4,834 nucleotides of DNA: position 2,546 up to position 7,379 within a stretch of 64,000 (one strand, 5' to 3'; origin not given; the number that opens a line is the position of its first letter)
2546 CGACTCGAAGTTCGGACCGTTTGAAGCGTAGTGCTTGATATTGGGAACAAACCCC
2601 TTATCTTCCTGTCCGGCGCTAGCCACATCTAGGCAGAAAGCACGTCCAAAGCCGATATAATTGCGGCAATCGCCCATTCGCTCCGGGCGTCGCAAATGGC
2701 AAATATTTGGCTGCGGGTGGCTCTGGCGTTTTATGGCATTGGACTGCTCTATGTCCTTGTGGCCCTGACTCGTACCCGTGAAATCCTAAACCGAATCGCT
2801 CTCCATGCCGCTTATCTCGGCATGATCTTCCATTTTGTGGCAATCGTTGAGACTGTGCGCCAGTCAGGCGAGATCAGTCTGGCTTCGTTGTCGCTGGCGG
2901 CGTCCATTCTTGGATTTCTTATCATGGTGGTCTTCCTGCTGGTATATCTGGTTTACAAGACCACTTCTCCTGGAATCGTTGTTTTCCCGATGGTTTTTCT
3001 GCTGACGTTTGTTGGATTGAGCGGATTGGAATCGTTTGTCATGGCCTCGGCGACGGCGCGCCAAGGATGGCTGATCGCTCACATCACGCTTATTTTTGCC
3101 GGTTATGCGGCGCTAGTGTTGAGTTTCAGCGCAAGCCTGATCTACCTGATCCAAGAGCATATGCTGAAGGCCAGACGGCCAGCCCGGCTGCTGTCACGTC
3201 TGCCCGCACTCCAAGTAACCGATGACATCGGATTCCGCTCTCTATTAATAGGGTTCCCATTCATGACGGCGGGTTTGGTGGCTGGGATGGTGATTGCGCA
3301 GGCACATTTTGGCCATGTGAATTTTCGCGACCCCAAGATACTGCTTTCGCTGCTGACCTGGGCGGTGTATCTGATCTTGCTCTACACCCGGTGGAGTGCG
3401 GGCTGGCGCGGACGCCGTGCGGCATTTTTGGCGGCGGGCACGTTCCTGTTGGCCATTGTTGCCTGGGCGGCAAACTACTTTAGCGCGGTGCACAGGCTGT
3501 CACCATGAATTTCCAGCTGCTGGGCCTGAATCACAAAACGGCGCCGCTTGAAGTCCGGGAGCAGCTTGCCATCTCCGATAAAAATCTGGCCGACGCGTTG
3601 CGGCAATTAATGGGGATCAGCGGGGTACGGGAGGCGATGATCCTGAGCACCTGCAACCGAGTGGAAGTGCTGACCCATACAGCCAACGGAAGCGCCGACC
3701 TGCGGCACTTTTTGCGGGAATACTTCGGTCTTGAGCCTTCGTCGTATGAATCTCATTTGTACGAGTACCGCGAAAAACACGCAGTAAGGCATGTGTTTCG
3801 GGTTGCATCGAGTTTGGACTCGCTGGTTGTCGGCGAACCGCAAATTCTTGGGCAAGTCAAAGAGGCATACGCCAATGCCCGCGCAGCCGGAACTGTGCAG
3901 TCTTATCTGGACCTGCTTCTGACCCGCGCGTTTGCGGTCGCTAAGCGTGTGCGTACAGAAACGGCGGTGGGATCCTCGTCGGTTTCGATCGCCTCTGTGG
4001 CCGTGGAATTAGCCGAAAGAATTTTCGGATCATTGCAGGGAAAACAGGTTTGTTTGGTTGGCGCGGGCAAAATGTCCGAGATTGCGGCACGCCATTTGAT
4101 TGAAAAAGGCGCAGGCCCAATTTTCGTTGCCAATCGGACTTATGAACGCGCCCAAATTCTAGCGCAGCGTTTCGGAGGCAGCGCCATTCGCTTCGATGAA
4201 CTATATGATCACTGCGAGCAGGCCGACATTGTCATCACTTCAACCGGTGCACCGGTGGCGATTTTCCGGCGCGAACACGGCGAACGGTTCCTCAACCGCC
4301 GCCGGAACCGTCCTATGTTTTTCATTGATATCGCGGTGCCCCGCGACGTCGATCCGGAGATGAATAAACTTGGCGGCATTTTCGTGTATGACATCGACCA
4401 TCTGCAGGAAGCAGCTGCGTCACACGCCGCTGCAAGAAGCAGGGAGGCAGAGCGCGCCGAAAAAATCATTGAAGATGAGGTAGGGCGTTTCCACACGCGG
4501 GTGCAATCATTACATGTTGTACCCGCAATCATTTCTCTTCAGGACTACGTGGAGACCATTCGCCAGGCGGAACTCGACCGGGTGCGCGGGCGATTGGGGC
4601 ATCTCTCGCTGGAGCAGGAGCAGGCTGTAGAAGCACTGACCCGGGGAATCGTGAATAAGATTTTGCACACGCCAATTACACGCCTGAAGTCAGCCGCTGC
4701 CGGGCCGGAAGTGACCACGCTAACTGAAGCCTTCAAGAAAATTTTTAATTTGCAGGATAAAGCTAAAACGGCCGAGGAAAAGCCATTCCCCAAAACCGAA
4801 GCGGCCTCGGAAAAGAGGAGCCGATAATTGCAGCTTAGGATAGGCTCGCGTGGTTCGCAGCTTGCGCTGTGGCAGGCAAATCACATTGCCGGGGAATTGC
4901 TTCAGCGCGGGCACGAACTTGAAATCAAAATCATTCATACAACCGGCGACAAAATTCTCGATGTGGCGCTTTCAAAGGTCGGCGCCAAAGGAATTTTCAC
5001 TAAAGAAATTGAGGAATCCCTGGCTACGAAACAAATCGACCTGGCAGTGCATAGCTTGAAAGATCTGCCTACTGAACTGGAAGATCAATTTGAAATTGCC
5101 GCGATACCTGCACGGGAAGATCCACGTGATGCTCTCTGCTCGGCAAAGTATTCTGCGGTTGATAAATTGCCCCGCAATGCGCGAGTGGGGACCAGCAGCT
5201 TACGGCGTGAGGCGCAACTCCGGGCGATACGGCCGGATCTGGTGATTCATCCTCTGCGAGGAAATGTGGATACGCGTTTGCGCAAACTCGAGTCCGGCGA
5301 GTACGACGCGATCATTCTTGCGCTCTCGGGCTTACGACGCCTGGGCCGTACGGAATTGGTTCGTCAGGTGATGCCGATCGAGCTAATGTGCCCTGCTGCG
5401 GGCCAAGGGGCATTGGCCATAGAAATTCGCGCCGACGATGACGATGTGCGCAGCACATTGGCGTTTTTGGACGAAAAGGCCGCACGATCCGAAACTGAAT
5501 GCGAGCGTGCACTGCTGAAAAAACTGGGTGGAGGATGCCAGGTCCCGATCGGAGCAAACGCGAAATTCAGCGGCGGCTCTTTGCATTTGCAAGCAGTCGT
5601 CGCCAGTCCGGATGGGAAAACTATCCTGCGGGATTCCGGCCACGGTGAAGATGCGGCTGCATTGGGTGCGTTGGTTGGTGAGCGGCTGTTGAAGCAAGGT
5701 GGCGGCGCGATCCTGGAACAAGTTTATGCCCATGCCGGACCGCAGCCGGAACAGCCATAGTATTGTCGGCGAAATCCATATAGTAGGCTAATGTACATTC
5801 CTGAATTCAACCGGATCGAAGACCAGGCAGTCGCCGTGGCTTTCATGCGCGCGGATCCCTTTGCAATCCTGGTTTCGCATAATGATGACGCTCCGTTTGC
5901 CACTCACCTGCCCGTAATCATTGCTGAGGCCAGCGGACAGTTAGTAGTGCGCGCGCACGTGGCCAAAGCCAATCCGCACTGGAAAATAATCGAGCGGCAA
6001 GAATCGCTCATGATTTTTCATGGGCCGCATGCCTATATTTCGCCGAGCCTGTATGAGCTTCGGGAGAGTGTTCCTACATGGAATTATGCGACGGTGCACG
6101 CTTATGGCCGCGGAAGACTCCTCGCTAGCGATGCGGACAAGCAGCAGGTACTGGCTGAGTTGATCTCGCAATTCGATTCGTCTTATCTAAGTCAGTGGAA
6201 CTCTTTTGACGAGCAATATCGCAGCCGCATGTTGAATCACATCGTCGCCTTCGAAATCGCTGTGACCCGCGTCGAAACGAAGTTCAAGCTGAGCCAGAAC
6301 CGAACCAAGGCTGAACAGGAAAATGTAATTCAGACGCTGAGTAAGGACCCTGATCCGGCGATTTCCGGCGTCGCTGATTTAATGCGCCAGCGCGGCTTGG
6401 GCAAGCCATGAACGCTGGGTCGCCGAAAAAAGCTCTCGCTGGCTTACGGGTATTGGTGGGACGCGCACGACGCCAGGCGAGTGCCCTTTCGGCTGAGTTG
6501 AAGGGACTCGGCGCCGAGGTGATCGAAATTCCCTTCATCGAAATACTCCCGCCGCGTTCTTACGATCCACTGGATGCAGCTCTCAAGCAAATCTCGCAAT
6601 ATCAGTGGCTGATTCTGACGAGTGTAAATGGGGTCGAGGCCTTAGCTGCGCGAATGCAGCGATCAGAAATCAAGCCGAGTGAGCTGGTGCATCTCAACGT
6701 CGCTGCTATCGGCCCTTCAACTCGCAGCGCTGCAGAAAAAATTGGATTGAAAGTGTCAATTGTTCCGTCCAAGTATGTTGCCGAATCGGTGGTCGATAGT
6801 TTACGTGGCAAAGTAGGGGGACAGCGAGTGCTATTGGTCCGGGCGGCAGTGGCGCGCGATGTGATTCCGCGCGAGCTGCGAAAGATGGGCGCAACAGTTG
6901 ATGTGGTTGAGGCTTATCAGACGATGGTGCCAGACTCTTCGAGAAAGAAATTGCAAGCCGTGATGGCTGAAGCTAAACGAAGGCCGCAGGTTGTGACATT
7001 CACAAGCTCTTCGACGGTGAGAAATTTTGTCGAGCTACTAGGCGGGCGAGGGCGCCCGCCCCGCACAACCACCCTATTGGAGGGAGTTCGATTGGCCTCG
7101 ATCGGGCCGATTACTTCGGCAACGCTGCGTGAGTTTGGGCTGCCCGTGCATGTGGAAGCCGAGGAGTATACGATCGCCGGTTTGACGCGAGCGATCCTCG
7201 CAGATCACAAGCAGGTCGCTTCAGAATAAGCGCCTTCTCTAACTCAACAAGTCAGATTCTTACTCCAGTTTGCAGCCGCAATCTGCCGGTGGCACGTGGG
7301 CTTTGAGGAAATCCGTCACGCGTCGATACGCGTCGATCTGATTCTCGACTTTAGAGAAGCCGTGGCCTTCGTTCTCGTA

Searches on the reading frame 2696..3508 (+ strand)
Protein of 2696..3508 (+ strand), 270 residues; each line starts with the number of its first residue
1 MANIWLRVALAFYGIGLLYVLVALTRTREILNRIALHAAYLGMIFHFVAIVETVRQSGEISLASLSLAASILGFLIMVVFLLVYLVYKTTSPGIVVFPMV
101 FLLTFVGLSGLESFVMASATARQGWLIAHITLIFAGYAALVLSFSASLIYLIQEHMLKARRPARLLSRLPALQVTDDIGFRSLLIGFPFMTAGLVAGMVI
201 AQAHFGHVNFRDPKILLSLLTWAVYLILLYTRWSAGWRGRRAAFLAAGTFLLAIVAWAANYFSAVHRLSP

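Call 91: search_protein_families(library=pfam, proteins=[window:2696-3508:+], max_evalue=0.00001)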
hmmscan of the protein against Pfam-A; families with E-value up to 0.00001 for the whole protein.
window:2696-3508:+ (270 aa): 1 family
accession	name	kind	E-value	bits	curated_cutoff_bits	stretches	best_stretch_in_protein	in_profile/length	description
PF01578.25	Cytochrom_C_asm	-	2.9e-24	86.3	29.9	1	75-255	10-199/212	Cytochrome C assembly protein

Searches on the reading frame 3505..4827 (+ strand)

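Call 91: search_protein_families(library=pfam, proteins=[window:3505-4827:+], max_evalue=0.00001)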
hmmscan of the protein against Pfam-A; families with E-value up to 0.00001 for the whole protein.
window:3505-4827:+ (440 aa): 3 families
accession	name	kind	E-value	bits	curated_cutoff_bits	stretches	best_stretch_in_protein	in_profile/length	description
PF05201.20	GlutR_N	-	2.1e-53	180.6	27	1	6-153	1-151/151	Glutamyl-tRNAGlu reductase, N-terminal domain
PF01488.26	Shikimate_DH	-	2e-44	151.4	24.3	1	168-302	1-137/138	Shikimate / quinate 5-dehydrogenase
PF00745.25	GlutR_dimer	-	3.5e-28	98.2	22.9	1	317-416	1-99/99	Glutamyl-tRNAGlu reductase, dimerisation domain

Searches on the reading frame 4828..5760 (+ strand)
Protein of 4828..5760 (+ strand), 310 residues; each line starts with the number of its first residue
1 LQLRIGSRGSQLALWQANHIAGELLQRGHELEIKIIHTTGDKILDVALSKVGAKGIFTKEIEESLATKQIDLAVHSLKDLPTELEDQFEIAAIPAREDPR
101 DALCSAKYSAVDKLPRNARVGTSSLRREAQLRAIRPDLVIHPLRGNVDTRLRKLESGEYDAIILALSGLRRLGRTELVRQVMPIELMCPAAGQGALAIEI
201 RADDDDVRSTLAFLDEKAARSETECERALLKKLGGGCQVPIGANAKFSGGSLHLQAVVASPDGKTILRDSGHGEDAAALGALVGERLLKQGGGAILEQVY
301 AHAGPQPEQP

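Call 91: search_protein_families(library=pfam, proteins=[window:4828-5760:+], max_evalue=0.00001)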
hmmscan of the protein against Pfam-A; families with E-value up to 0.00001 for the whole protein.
window:4828-5760:+ (310 aa): 2 families
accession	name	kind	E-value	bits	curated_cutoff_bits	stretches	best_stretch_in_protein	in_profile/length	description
PF01379.25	Porphobil_deam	-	1.5e-84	283.1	22.1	1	3-208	1-206/207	Porphobilinogen deaminase, dipyromethane cofactor binding domain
PF03900.20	Porphobil_deamC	-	3.8e-18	66.1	26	1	223-288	4-73/74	Porphobilinogen deaminase, C-terminal domain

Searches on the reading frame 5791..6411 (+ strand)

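Call 91: search_protein_families(library=pfam, proteins=[window:5791-6411:+], max_evalue=0.00001)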
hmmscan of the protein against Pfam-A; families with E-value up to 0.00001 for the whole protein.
window:5791-6411:+ (206 aa): 1 family
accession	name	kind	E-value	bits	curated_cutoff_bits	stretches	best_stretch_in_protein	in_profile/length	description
PF04299.18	FMN_bind_2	-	1.2e-49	168.7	22.4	1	1-160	1-168/168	Putative FMN-binding domain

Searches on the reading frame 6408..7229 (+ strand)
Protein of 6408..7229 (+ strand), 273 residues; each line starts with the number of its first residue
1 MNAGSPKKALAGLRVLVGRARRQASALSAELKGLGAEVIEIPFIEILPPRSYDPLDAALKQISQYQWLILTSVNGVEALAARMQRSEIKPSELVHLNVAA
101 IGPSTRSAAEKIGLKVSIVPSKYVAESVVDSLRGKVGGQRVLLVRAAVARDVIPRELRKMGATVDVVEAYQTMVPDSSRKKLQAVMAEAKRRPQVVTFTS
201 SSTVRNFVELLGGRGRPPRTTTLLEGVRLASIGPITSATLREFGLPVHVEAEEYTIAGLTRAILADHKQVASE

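Call 91: search_protein_families(library=pfam, proteins=[window:6408-7229:+], max_evalue=0.00001)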
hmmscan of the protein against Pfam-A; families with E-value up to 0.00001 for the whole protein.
window:6408-7229:+ (273 aa): 1 family
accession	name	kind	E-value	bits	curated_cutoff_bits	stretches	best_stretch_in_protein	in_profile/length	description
PF02602.20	HEM4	-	1.1e-67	228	27.5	1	26-260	2-230/231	Uroporphyrinogen-III synthase HemD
